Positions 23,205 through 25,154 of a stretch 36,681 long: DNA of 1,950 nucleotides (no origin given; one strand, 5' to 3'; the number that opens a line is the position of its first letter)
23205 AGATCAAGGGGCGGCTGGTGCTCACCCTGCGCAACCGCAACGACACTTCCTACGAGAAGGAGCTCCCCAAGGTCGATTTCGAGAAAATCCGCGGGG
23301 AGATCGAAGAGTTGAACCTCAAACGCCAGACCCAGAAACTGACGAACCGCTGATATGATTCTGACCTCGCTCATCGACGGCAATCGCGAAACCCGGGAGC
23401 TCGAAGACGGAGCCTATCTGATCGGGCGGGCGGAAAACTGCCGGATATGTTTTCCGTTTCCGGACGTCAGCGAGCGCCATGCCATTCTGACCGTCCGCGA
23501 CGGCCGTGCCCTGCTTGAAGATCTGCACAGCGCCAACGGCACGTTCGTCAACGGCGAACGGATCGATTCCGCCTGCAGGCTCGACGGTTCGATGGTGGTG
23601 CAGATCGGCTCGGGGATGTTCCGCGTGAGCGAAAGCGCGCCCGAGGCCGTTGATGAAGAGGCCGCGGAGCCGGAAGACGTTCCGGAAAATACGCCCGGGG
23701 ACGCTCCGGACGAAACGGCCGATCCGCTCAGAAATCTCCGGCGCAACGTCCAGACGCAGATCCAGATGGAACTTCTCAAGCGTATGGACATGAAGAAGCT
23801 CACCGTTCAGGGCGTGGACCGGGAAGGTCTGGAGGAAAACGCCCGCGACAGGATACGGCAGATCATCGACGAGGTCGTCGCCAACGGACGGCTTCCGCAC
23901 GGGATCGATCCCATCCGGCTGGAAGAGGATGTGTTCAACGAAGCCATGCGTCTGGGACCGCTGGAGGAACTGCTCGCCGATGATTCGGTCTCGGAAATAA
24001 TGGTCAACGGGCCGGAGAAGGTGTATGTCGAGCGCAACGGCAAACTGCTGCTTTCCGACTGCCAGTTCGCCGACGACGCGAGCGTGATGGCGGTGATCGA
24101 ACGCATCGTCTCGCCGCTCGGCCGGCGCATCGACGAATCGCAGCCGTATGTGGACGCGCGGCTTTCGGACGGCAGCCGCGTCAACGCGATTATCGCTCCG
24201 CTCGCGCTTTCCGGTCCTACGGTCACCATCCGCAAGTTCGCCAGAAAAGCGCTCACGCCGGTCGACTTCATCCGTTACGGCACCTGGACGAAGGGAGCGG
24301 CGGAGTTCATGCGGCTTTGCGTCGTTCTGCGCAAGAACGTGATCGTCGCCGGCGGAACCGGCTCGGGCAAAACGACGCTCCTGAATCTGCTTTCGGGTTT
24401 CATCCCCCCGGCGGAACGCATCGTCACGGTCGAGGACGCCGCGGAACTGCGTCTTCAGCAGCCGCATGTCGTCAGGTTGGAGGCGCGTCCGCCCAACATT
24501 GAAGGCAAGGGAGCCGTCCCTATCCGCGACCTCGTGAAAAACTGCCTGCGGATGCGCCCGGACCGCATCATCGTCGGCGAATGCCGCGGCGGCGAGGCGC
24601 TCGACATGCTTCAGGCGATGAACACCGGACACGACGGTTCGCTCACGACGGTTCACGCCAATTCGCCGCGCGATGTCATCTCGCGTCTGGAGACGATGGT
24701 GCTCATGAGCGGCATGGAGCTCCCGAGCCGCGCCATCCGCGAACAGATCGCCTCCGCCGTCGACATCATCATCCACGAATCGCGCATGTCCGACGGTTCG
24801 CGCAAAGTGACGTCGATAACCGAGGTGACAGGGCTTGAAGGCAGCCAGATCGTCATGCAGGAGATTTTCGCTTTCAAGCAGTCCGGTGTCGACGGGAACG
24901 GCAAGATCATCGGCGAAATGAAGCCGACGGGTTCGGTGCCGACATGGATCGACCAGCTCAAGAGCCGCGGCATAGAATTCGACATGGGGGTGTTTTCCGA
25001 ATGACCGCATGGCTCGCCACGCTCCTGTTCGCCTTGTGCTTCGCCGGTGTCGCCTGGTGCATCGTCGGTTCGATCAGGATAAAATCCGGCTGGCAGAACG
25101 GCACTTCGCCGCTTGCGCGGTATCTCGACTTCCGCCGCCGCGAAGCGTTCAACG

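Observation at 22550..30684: Tad-like core lacking pilin and secretin, chained to a G1PDH-like enzyme, two GYF/EKIVE-repeat proteins and a TPR-unknown protein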

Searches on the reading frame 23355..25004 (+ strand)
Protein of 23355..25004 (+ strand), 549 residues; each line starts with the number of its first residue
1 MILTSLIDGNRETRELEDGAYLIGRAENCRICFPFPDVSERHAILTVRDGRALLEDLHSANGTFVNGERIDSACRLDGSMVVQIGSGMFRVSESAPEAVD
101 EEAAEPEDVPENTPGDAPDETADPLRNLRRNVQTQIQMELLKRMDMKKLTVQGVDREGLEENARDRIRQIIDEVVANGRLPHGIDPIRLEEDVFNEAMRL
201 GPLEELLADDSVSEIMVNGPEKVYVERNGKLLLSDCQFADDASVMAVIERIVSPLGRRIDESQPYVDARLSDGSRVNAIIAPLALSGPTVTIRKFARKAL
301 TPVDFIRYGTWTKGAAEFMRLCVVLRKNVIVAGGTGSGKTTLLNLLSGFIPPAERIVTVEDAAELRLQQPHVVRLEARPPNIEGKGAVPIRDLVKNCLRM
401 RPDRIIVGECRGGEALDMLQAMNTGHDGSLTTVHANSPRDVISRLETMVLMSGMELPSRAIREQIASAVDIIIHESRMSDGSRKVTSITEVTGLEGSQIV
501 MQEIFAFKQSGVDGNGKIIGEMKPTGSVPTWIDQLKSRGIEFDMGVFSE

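Call 4: search_protein_families(library=pfam, proteins=[window:23355-25004:+], max_evalue=0.01)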
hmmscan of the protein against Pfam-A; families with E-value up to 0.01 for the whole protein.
window:23355-25004:+ (549 aa): 5 families
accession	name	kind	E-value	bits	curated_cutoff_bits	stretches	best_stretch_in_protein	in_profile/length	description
PF00437.27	T2SSE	-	6.4e-64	216.4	24.9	1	199-473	4-273/370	Type II/IV secretion system protein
PF00498.31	FHA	-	4.2e-17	62.8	20.7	1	21-85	1-67/67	FHA domain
PF16697.10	Yop-YscD_cpl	-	5.9e-11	42.9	33.2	1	13-93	11-92/94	Inner membrane component of T3SS, cytoplasmic domain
PF00005.33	ABC_tran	-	8.5e-06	26.8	25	1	326-362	11-47/137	ABC transporter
PF06414.18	Zeta_toxin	-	0.0027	17.6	22.3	1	328-378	18-67/199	Zeta toxin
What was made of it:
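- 23355..25004 (+): FHA-CpaF: a Tad-type secretion ATPase with an N-terminal FHA domain and a variable acidic linker. PF00498 and PF00437 (call 4).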

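Call 5: search_protein_families(library=ncbifam, proteins=[window:23355-25004:+], max_evalue=0.01)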
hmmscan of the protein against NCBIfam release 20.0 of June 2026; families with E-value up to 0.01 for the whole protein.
window:23355-25004:+ (549 aa): 47 families (the best 25 are shown)
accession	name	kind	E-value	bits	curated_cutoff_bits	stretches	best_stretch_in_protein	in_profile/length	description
TIGR03819.1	heli_sec_ATPase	hypoth_equivalog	6e-102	341.3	373.15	1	173-489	24-339/340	TadA family conjugal transfer-associated ATPase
TIGR02788.1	VirB11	equivalog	1e-70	238.2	249.95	2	315-488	133-306/308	P-type DNA transfer ATPase VirB11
TIGR02782.1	TrbB_P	equivalog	3e-62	210.6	304.55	1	204-497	15-299/303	P-type conjugative transfer ATPase TrbB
NF010475.0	PRK13900.1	equivalog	4.7e-60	203.4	389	2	315-488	149-322/333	type IV secretion system ATPase VirB11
NF010469.0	PRK13894.1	subfamily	6e-54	183.5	508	1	203-502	27-318/320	conjugal transfer ATPase TrbB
NF058587.1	archaellum_moto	equivalog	2.1e-53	181.8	550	1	195-507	142-451/527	archaellum flagellar ATPase motor FlaI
NF010407.0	PRK13833.1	subfamily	6.3e-49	167.1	499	1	207-499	26-308/323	conjugal transfer protein TrbB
NF053672.1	bindosome_BasE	exception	1.1e-36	126.7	1000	1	240-495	183-434/512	bindosome assembly system ATPase subunit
NF010425.0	PRK13851.1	equivalog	2.7e-34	118.6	461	1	316-474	152-311/344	type IV secretion system protein VirB11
NF041000.1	ATPase_ComGA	equivalog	8e-16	57.8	300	1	329-450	131-247/267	competence type IV pilus ATPase ComGA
NF049868.1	FhaB_Rv0019c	equivalog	3.1e-14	53.3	125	1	14-90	81-157/158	FHA domain-containing protein FhaB/FipA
TIGR02525.1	plasmid_TraJ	equivalog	5.7e-14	51.9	368.3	1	330-452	153-276/372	plasmid transfer ATPase TraJ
TIGR01420.1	pilT_fam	subfamily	1.4e-12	47.5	319.1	1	325-476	121-266/343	PilT/PilU family type 4a pilus ATPase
TIGR02533.1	type_II_gspE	equivalog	2e-11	43.2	630.25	1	302-448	219-359/486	type II secretion system ATPase GspE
NF007755.0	PRK10436.1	equivalog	2.4e-11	43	617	1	326-451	219-338/465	type II secretion system protein GspE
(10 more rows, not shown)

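Call 6: find_encoding_contigs(protein=window:23355-25004:+, flank=10000, max_places=6)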
Protein window:23355-25004:+ (549 aa): 5 contigs read that carry it; 5 places shown.
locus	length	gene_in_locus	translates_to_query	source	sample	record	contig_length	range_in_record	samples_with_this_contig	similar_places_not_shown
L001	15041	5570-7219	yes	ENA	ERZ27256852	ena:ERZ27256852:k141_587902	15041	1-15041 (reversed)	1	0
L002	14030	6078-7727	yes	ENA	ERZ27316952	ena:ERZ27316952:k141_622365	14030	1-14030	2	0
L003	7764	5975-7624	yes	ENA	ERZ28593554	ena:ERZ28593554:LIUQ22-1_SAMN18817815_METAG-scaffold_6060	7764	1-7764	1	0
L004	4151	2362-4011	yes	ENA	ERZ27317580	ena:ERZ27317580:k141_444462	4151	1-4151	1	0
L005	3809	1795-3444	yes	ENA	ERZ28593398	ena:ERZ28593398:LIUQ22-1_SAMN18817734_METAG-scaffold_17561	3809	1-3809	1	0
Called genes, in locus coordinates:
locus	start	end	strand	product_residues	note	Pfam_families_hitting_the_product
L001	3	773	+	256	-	?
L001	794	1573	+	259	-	PF25084:LbH_EIF2B (faint), PF25087:GMPPB_C (weak), PF00132:Hexapep, PF13720:Acetyltransf_11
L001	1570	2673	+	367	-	PF01225:Mur_ligase, PF08245:Mur_ligase_M, PF02875:Mur_ligase_C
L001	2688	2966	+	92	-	PF28597:T2SSF_N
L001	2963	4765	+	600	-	PF01268:FTHFS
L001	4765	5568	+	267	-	PF16976:RcpC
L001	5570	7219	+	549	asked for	PF16697:Yop-YscD_cpl, PF00498:FHA, PF00005:ABC_tran (faint), PF00437:T2SSE, PF27713:UCP018868 (weak)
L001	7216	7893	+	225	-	PF00482:T2SSF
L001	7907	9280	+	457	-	PF13685:Fe-ADH_2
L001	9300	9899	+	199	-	PF14237:GYF_2 (weak)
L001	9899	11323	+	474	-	PF14237:GYF_2 (faint)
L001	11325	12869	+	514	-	-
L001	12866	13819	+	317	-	PF01207:Dus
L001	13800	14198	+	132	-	PF13279:4HBT_2, PF03061:4HBT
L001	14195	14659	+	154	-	PF00383:dCMP_cyt_deam_1, PF14437:MafB19-deam, PF14439:Bd3614-deam (weak)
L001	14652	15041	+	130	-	?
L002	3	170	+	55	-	?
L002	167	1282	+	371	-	PF03739:LptF_LptG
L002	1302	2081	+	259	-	PF25084:LbH_EIF2B (faint), PF25087:GMPPB_C (weak), PF00132:Hexapep, PF13720:Acetyltransf_11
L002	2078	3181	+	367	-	PF01225:Mur_ligase, PF08245:Mur_ligase_M, PF02875:Mur_ligase_C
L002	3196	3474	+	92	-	PF28597:T2SSF_N (weak)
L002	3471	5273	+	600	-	PF01268:FTHFS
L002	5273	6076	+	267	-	PF16976:RcpC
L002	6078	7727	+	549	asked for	PF16697:Yop-YscD_cpl, PF00498:FHA, PF00005:ABC_tran (faint), PF00437:T2SSE, PF27713:UCP018868 (weak)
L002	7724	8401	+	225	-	PF00482:T2SSF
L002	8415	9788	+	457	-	PF13685:Fe-ADH_2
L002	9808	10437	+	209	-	PF14237:GYF_2 (faint)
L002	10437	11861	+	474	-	PF14237:GYF_2 (faint)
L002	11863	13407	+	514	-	-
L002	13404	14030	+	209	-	?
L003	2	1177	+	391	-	?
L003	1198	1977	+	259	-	PF25084:LbH_EIF2B (faint), PF25087:GMPPB_C (weak), PF00132:Hexapep, PF13720:Acetyltransf_11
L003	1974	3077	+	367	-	PF01225:Mur_ligase, PF08245:Mur_ligase_M, PF02875:Mur_ligase_C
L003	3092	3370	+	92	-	PF28597:T2SSF_N (weak)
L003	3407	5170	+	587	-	PF01268:FTHFS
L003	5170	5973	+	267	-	PF16976:RcpC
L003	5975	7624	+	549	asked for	PF16697:Yop-YscD_cpl, PF00498:FHA, PF00005:ABC_tran (faint), PF00437:T2SSE, PF27713:UCP018868 (weak)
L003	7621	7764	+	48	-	?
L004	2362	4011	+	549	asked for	PF16697:Yop-YscD_cpl, PF00498:FHA, PF00005:ABC_tran (faint), PF00437:T2SSE, PF27713:UCP018868 (weak)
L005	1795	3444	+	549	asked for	PF16697:Yop-YscD_cpl, PF00498:FHA, PF00005:ABC_tran (faint), PF00437:T2SSE, PF27713:UCP018868 (weak)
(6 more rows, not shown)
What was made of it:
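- Checked: A precomputed Pfam annotation calls it T2SSF_N (call 6).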

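Call 15: find_related_loci(query=window:23355-25004:+, collection=genome_contigs, flank=10000)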
Query window:23355-25004:+ (549 aa) in genome_contigs; peptide patterns used: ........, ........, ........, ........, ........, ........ (x = any residue, [..] = any of these).
600 stretches matched a pattern (row limit reached: there are more); 596 encode a relative of the query (tblastn E <= 1e-3); the best 80 are kept; 80 distinct loci.
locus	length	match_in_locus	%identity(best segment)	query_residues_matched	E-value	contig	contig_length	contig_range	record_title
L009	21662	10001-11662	57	15-547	0e+0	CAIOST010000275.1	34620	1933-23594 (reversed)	uncultured bacterium isolate Loclat_bin-14761 genome assembly, contig: bin-14761:275/406, whole genome shotgun sequence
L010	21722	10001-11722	50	9-548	1e-167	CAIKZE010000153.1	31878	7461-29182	MAG: uncultured Lentisphaeria bacterium isolate AlinenLipids_bin-4837 genome assembly, contig: bin-4837:153/506, whole g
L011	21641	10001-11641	49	23-548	2e-165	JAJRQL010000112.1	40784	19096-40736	MAG: Deltaproteobacteria bacterium isolate Dive100_bin10.55 k141_307614, whole genome shotgun sequence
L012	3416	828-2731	50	14-547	2e-172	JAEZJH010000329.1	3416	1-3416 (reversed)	MAG: Proteobacteria bacterium isolate OH_CDB_229 k127_1723010, whole genome shotgun sequence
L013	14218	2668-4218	51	38-547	7e-164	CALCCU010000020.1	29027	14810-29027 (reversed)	MAG TPA_asm: uncultured Gammaproteobacteria bacterium isolate ERR257714_bin.107_CONCOCT_v1.1_MAG genome assembly, contig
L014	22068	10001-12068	48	1-549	3e-161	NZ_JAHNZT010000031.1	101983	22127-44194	Citreicoccus inhibens strain M34 NODE_31_length_101983_cov_18.155406, whole genome shotgun sequence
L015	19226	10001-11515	51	42-548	2e-160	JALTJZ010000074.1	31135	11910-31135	MAG: Chromatiales bacterium isolate S139_maxbin2_scaf2bin.148 S139_NODE_897_length_31135_cov_66.218170, whole genome sho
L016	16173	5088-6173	65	188-549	4e-160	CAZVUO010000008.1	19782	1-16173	MAG TPA_asm: uncultured bacterium isolate binchicken_co22_256 genome assembly, contig: NODE_2941_length_19782_cov_766.46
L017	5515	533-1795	59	125-547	3e-161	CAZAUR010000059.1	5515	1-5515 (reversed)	MAG TPA_asm: uncultured Spirochaetaceae bacterium isolate binchicken_co46_630 genome assembly, contig: NODE_30752_length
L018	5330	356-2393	48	1-549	7e-161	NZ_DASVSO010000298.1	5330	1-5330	MAG: Archangium sp. isolate SMAG_U3264 k141_75481, whole genome shotgun sequence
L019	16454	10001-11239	58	129-547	8e-158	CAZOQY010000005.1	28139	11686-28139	MAG TPA_asm: uncultured Streptomycetaceae bacterium isolate SRP287051_co2_186 genome assembly, contig: NODE_3493_length_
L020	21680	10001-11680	48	1-547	1e-157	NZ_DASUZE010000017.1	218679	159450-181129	MAG: Piscinibacter sp. isolate SMAG_U1914 k141_855943, whole genome shotgun sequence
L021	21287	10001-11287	58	109-547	2e-157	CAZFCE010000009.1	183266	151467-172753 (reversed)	MAG TPA_asm: uncultured Caldilineaceae bacterium isolate binchicken_co20_290 genome assembly, contig: NODE_159_length_18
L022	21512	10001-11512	51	23-540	4e-156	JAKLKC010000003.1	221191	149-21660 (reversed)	MAG: Myxococcota bacterium isolate MAG.506 MAG.506-NODE_3_length_221191_cov_8.319894, whole genome shotgun sequence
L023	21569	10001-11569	50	16-547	3e-156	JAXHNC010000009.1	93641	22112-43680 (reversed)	MAG: Halofilum sp. (in: g-proteobacteria) isolate Salar_de_Ascotan_soil_MAG_ASO75 contig_7672_polypolish, whole genome s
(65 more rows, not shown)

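Call 20: search_protein_families(library=pfam, proteins=[L009:3848-4861:+, L009:5583-6266:+, L009:6260-7768:+, L009:8347-9060:+, L009:8957-9913:+, L009:11701-12597:+, L009:12594-13502:+, L009:16277-17905:+], max_evalue=0.01)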
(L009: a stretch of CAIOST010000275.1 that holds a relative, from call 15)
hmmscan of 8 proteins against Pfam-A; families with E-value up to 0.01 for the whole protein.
L009:3848-4861:+ (337 aa): 1 family
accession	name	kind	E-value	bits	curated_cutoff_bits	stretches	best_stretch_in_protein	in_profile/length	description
PF01515.24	PTA_PTB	-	3.2e-103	345.9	24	1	3-333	2-319/319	Phosphate acetyl/butaryl transferase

L009:5583-6266:+ (227 aa): 1 family
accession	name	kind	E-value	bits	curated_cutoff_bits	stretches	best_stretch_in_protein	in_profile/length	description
PF07811.17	TadE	-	8.7e-07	29.4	22.9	1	17-59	1-43/43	TadE-like protein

L009:6260-7768:+ (502 aa): 1 family
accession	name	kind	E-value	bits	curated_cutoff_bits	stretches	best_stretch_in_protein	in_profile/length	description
PF13400.11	Tad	-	1.5e-08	35.3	22.3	1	35-81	1-46/47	Putative Flp pilus-assembly TadE/G-like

L009:8347-9060:+ (237 aa): 0 families

L009:8957-9913:+ (318 aa): 3 families
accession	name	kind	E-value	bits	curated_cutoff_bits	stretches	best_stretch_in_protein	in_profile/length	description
PF16976.10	RcpC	-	7.2e-25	87.6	28.8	1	164-278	2-114/114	Flp pilus assembly protein RcpC/CpaB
PF08666.17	SAF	-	1.1e-05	26.3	21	1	93-156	2-63/63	SAF domain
PF13144.11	ChapFlgA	-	0.0016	18.9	23.8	0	94-189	3-94/122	Chaperone for flagella basal body P-ring formation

L009:11701-12597:+ (298 aa): 1 family
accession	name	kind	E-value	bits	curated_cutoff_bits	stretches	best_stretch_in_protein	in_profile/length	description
PF00482.28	T2SSF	-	1.7e-15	57.5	25.2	1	131-255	2-123/125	Type II secretion system (T2SS), protein F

L009:12594-13502:+ (302 aa): 1 family
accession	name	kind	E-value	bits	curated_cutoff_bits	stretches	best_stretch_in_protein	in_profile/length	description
PF00482.28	T2SSF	-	9.7e-15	55.1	25.2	1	164-290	2-124/125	Type II secretion system (T2SS), protein F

L009:16277-17905:+ (542 aa): 7 families
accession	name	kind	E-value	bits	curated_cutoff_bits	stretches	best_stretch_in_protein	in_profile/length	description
PF00478.31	IMPDH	-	2.9e-140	467.6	25.6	1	63-529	1-345/345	IMP dehydrogenase / GMP reductase domain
PF00571.33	CBS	-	9.8e-20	71.1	24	1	206-259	1-54/57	CBS domain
PF03060.21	NMO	-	3e-09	37.2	28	1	381-429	193-236/331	Nitronate monooxygenase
PF01070.24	FMN_dh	-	2.9e-08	33.6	24.9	1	313-416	207-303/350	FMN-dependent dehydrogenase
PF01180.27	DHO_dh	-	0.00037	20.2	27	1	373-431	227-285/291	Dihydroorotate dehydrogenase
PF00977.27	His_biosynth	-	0.0026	17.7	23.6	1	381-418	70-105/228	Histidine biosynthesis protein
PF01645.23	Glu_synthase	-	0.0069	16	20.4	0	362-416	246-305/369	Conserved region in glutamate synthase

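Call 21: search_protein_families(library=pfam, proteins=[L010:6393-7664:+, L010:7749-8963:+, L010:9065-9949:+, L010:9974-11734:+, L010:11753-12640:+, L010:12664-13551:+, L010:13564-13992:+, L010:13989-15671:+, L010:15668-17011:+], max_evalue=0.01)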
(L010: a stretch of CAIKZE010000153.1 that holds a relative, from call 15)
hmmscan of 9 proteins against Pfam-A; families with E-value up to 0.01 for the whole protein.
L010:6393-7664:+ (423 aa): 1 family
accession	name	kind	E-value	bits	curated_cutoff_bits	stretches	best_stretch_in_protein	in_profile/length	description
PF01208.23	URO-D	-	2.6e-08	33.7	23.9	1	147-247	97-198/346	Uroporphyrinogen decarboxylase (URO-D)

L010:7749-8963:+ (404 aa): 3 families
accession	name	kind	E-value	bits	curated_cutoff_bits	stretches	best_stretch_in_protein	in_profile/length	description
PF10571.15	UPF0547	-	0.00029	21.3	29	1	10-34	1-25/26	Uncharacterised protein family UPF0547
PF13248.11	Zn_ribbon_3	-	0.0024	17.7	27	1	9-30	2-23/26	zinc-ribbon domain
PF12773.13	DZR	-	0.0099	16.5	27.3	1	5-30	20-45/45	Double zinc ribbon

L010:9065-9949:+ (294 aa): 1 family
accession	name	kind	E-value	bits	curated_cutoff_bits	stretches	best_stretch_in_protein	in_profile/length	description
PF16976.10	RcpC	-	2.3e-26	92.4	28.8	1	150-257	5-114/114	Flp pilus assembly protein RcpC/CpaB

L010:9974-11734:+ (586 aa): 13 families
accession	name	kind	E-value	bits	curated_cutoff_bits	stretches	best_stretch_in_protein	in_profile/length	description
PF00437.27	T2SSE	-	6.1e-66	223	24.9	1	234-520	4-287/370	Type II/IV secretion system protein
PF00498.31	FHA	-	1.5e-14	54.6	20.7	1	23-89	1-67/67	FHA domain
PF16697.10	Yop-YscD_cpl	-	1.2e-11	45.1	33.2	1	17-93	13-88/94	Inner membrane component of T3SS, cytoplasmic domain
PF00005.33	ABC_tran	-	0.00012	23.1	25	1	355-397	5-47/137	ABC transporter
PF20720.3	nSTAND3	-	0.0033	17.6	27.2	1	359-401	15-58/155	Novel STAND NTPase 3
PF07724.20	AAA_2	-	0.0034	17.9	27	1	363-424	5-65/166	AAA domain (Cdc48 subfamily)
PF13555.12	AAA_29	-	0.0034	17.5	27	1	358-385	19-46/61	P-loop containing region of AAA domain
PF01078.27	Mg_chelatase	-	0.0035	17.2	20.3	0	351-400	12-61/207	Magnesium chelatase, subunit ChlI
PF13521.12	AAA_28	-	0.0058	17.3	27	0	364-404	2-38/164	AAA domain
PF01580.24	FtsK_SpoIIIE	-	0.0065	16.4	24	0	359-381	37-59/221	FtsK/SpoIIIE family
PF12775.13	AAA_7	-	0.0081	16.1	25.8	0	349-389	21-61/181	P-loop containing dynein motor region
PF13191.12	AAA_16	-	0.009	17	32.6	0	352-400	14-63/167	AAA ATPase domain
PF13401.12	AAA_22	-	0.0094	16.7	27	0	361-396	5-41/130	AAA domain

L010:11753-12640:+ (295 aa): 1 family
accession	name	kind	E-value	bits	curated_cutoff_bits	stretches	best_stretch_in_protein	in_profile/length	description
PF00482.28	T2SSF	-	2.9e-21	76.2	25.2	1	128-252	2-123/125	Type II secretion system (T2SS), protein F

L010:12664-13551:+ (295 aa): 1 family
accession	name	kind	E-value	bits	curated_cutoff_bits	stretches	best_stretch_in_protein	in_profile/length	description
PF00482.28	T2SSF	-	7.1e-14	52.3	25.2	1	156-282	2-124/125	Type II secretion system (T2SS), protein F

L010:13564-13992:+ (142 aa): 1 family
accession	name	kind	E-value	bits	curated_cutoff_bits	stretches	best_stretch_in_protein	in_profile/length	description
PF02643.20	DUF192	-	1.3e-10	41.7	27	1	18-111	6-95/96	Uncharacterized ACR, COG1430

L010:13989-15671:+ (560 aa): 2 families
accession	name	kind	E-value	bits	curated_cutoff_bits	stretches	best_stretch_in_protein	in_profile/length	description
PF00498.31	FHA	-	2.3e-15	57.2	20.7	1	22-87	1-67/67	FHA domain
PF16697.10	Yop-YscD_cpl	-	1.9e-13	50.9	33.2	1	5-95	2-92/94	Inner membrane component of T3SS, cytoplasmic domain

L010:15668-17011:+ (447 aa): 5 families
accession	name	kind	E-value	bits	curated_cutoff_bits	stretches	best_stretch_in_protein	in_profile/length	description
PF08308.17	PEGA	-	9.1e-50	166.9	20.8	4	175-239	2-67/71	PEGA domain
PF13620.12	CarboxypepD_reg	-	4.2e-12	46.7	32.3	0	349-383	40-73/82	Carboxypeptidase regulatory-like domain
PF22820.2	TcaA_3rd_4th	-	2.8e-09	37.2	27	0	37-67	4-35/73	TcaA protein 3rd/4th domain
PF13715.12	CarbopepD_reg_2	-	0.00037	20.9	32.2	0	203-241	40-78/88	CarboxypepD_reg-like domain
PF04566.18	RNA_pol_Rpb2_4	-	0.0081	16.7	28.7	0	327-387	1-57/62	RNA polymerase Rpb2, domain 4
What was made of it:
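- L010 has TadB + TadC (call 21).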

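Call 87: search_protein_families(library=padloc, proteins=[window:23355-25004:+], max_evalue=0.001)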
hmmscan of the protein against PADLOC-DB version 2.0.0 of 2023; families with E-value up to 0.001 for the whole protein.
window:23355-25004:+ (549 aa): 0 families
